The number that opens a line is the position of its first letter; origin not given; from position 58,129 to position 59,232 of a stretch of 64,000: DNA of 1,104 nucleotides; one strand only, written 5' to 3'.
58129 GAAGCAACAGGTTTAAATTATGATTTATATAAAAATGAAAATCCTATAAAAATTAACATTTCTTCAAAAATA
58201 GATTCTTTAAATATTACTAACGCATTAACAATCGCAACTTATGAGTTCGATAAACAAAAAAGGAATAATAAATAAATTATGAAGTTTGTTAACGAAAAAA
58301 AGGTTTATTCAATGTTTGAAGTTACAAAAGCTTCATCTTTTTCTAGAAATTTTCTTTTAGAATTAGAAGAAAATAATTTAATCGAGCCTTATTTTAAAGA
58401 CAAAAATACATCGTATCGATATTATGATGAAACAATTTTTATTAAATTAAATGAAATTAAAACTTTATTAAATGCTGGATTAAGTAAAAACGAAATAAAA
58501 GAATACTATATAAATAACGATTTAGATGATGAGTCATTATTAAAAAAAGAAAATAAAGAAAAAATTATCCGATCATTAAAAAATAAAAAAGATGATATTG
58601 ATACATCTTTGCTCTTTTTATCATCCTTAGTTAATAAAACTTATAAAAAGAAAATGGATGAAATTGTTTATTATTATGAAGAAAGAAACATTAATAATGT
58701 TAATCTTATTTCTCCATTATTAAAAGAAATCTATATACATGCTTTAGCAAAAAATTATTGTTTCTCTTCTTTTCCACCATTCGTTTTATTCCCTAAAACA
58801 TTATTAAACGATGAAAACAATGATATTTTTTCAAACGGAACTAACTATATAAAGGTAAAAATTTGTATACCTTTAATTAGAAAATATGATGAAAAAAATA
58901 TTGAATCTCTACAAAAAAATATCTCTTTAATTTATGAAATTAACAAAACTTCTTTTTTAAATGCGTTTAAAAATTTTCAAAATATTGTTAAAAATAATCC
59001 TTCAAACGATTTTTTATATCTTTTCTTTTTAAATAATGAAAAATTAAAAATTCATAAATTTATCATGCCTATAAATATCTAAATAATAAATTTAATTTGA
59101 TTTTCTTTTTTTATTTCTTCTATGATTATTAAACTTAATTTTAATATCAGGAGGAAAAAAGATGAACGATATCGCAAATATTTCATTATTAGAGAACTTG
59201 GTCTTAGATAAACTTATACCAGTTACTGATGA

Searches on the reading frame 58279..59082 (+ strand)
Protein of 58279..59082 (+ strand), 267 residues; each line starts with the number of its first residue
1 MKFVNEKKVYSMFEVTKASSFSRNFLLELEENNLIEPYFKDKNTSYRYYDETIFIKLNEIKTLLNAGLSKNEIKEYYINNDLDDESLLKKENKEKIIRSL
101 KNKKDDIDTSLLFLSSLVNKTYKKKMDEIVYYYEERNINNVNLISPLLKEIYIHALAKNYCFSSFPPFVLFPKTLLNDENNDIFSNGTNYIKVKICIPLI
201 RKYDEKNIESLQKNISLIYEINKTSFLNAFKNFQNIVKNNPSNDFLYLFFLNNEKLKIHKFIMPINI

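Call 3: search_protein_families(library=pfam, proteins=[window:58279-59082:+], max_evalue=0.1)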
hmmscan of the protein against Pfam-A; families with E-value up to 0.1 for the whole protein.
window:58279-59082:+ (267 aa): 1 family
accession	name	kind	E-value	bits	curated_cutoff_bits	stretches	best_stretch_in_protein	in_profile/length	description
PF13411.12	MerR_1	-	6.7e-05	23.3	21.6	1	10-76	1-65/69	MerR HTH family regulatory protein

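Call 5: search_protein_families(library=ncbifam, proteins=[window:58279-59082:+], max_evalue=0.1)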
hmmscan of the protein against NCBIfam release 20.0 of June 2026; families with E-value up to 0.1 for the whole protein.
window:58279-59082:+ (267 aa): 1 family
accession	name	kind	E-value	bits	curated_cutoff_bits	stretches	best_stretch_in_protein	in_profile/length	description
TIGR02044.1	CueR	equivalog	0.02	15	147.4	1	14-86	5-77/127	Cu(I)-responsive transcriptional regulator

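Call 11: find_homologous_proteins(query=window:58279-59082:+)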
Query window:58279-59082:+ (267 aa): 10 proteins with E <= 0.001 among 2007 candidates.
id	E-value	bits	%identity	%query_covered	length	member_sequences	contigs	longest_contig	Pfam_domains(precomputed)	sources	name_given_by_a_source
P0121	1.0e-156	538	97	100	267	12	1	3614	-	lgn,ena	-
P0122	8.3e-136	469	84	100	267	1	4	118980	PF13411.13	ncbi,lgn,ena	-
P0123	1.2e-130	452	81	100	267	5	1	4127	PF13411.13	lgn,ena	-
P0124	3.7e-95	336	63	99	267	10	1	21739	PF13411.13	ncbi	-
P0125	9.0e-94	332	62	99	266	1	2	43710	PF13411.13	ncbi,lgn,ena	-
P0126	1.6e-45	174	44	99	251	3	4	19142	PF13411.13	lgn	-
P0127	1.1e-38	151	40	99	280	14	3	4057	-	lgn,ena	-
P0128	1.5e-38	151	50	79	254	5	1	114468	-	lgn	-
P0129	1.0e-35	141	39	95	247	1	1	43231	PF13411.13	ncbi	-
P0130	2.4e-33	134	39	96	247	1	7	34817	-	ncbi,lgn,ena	-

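Call 18: find_encoding_contigs(protein=P0129, flank=8000, max_places=2)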
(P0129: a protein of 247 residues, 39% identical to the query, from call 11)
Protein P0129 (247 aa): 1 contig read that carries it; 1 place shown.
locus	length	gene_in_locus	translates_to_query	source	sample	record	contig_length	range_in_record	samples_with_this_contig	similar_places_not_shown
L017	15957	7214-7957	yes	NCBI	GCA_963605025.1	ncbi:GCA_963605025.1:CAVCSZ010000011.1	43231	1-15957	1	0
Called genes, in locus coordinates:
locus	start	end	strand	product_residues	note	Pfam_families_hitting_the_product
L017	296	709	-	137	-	-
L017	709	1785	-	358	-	-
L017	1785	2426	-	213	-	PF08378:NERD (weak)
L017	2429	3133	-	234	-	PF01048:PNP_UDP_1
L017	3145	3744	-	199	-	-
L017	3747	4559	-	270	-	PF02457:DAC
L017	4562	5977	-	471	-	PF01134:GIDA (faint), PF07992:Pyr_redox_2 (faint), PF21688:FAD-depend_C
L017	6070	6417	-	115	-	-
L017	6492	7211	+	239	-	PF00588:SpoU_methylase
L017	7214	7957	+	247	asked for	PF13411:MerR_1 (faint)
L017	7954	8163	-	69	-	-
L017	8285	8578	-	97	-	-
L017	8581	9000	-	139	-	-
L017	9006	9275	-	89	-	-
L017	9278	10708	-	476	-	PF03577:Peptidase_C69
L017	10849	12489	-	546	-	-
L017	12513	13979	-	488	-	-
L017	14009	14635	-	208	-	-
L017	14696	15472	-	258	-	-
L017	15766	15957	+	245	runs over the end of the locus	PF02627:CMD, PF00190:Cupin_1 (weak), PF07883:Cupin_2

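Call 19: find_encoding_contigs(protein=P0128, flank=8000, max_places=2)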
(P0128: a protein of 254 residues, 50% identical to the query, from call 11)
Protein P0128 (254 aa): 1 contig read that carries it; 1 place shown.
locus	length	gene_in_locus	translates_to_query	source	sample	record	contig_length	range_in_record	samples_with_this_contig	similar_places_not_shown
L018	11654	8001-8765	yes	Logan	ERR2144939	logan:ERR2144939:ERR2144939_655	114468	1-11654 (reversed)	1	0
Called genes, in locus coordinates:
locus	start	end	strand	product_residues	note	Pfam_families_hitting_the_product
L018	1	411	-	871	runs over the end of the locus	PF00171:Aldedh, PF00465:Fe-ADH, PF13685:Fe-ADH_2 (weak), PF25137:ADH_Fe_C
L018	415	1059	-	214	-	PF06971:Put_DNA-bind_N, PF02629:CoA_binding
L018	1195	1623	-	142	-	-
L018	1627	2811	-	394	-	-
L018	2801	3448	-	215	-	PF08378:NERD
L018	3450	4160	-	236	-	PF01048:PNP_UDP_1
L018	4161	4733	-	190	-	-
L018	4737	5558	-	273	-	PF02457:DAC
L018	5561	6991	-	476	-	PF01266:DAO (faint), PF03486:HI0933_like (faint), PF07992:Pyr_redox_2 (faint), PF13450:NAD_binding_8 (weak), PF13738:Pyr_redox_3 (weak), PF01134:GIDA (weak), PF21688:FAD-depend_C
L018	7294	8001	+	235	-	PF00588:SpoU_methylase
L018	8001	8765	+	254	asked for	-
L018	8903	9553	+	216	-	PF07947:YhhN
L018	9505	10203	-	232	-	PF07314:Lit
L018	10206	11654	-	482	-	?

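Call 20: find_encoding_contigs(protein=P0126, flank=8000, max_places=3)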
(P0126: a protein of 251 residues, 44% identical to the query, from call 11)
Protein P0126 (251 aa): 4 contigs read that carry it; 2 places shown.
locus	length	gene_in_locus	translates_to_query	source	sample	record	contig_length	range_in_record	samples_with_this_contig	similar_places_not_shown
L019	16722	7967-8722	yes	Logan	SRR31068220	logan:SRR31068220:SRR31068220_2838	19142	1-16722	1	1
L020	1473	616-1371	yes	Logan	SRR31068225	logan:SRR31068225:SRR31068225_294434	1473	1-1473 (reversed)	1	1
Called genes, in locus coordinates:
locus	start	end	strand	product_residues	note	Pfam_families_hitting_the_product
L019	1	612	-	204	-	?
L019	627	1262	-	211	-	PF06971:Put_DNA-bind_N, PF02629:CoA_binding, PF22674:C2185-like_N (weak)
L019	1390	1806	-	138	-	-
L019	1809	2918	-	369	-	-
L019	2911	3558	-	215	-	PF08378:NERD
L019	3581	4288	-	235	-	PF01048:PNP_UDP_1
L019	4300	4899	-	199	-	-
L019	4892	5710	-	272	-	PF02457:DAC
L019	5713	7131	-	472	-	PF01134:GIDA (faint), PF07992:Pyr_redox_2 (faint), PF21688:FAD-depend_C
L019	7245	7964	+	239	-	PF00588:SpoU_methylase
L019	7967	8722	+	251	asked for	PF13411:MerR_1 (weak)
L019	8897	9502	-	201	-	PF02661:Fic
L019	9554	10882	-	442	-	PF01553:Acyltransferase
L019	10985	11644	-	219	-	-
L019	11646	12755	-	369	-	-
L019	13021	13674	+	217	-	PF07947:YhhN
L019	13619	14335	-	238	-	PF07314:Lit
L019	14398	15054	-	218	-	-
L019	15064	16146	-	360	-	-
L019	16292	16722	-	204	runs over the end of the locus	-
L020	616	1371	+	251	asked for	PF13411:MerR_1 (weak)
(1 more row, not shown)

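Call 22: search_solved_structures(query=A1, max_evalue=10, show_alignments=3)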
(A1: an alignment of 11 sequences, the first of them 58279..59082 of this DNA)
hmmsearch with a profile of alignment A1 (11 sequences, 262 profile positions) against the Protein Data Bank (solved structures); distinct sequences matched with E-value up to 10: 17.
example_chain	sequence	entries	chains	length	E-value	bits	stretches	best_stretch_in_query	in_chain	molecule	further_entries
3d70_A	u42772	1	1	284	2.2e-10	44.1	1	7-125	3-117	BMR promoter DNA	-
7ckq_G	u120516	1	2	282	2.5e-10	43.8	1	7-125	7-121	Multidrug-efflux transporter 1 regulator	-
3q1m_A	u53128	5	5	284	3.5e-10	43.4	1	7-125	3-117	Multidrug-efflux transporter 1 regulator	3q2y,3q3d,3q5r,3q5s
3iao_A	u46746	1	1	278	3.7e-10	43.3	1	7-125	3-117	Multidrug-efflux transporter 1 regulator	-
1exi_A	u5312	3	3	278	3.7e-10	43.3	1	7-125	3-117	MULTIDRUG-EFFLUX TRANSPORTER REGULATOR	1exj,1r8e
3d6y_A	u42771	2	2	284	3.9e-10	43.2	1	7-125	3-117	Multidrug-efflux transporter 1 regulator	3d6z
3d71_A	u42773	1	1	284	3.9e-10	43.2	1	7-125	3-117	Multidrug-efflux transporter 1 regulator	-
3q5p_A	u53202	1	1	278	3.9e-10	43.2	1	7-125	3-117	Multidrug-efflux transporter 1 regulator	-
6xl5_G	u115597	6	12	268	0.00022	24.4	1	21-128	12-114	MerR family transcriptional regulator EcmrR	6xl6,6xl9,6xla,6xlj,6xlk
1jbg_A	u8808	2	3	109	0.00046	23.3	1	10-112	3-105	transcription activator of multidrug-efflux transporter genes mta | transcription activator MtaN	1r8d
7tec_A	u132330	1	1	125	0.0013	21.8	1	17-91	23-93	HTH-type transcriptional regulator GlnR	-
5e01_A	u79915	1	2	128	0.0041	20.2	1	21-110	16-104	Uncharacterized HTH-type transcriptional regulator HI_0186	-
5d8c_A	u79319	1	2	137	0.0042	20.2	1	21-110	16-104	MerR family regulator protein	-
5d90_B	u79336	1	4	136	0.0047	20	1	21-110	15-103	MerR family regulator protein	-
3qao_A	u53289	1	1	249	0.0079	19.3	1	14-113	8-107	MerR-like transcriptional regulator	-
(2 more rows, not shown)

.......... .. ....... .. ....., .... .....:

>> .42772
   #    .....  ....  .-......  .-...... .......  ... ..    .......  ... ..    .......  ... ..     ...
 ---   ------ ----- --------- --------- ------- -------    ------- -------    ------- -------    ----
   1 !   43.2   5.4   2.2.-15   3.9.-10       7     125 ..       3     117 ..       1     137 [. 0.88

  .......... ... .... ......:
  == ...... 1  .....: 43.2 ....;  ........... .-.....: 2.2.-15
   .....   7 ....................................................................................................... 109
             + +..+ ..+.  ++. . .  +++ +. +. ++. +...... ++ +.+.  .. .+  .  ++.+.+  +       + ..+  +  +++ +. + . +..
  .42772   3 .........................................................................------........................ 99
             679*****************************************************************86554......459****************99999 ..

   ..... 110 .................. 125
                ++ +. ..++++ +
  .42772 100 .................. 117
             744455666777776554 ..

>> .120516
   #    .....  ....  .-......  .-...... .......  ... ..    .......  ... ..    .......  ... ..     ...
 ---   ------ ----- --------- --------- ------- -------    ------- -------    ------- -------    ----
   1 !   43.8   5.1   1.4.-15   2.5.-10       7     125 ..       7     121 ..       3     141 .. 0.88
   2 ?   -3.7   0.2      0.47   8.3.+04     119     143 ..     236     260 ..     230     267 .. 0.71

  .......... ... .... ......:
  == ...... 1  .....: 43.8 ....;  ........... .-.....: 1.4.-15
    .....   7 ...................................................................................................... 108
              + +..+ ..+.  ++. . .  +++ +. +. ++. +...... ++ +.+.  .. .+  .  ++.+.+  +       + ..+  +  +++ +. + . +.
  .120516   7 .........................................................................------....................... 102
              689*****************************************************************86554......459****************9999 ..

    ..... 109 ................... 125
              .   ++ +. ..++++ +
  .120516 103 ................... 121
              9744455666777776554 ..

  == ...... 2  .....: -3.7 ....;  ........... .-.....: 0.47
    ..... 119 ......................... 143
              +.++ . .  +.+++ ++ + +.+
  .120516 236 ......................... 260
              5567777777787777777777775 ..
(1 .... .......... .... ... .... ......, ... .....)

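Call 29: predict_structure(alignment_id=A1)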
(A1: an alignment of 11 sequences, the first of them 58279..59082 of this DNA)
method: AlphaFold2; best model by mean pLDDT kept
length: 267 residues; sequences in the alignment: 11
mean_pLDDT: 85.9   pTM: 0.72
mean pLDDT of the five models: 85.9, 81.9, 81.2, 80.6, 76.9
residues with pLDDT >= 90: 121; 70-90: 121; 50-70: 24; < 50: 1
segments of 3 or more residues with pLDDT < 50: none
pLDDT, mean of each block of 10 residues (from residue 1): 80 90 91 90 87 90 87 73 60 80 86 87 92 94 92 94 93 80 69 95 91 92 91 86 86 82 82
secondary structure, 60 per line:
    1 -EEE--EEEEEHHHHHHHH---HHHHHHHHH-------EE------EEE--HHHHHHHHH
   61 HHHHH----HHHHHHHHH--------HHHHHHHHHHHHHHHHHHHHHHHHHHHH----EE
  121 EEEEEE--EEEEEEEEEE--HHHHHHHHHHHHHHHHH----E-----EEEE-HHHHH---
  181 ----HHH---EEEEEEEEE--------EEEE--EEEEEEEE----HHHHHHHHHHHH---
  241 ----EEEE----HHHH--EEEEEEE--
elements in order: E2-4 E7-11 H12-19 H23-31 E47-49 H52-65 H70-78 H87-114 E119-126 E129-138 H141-157 E168-171 H173-177 E191-199 E208-211 E214-221 H226-237 E245-248 H253-256 E259-265
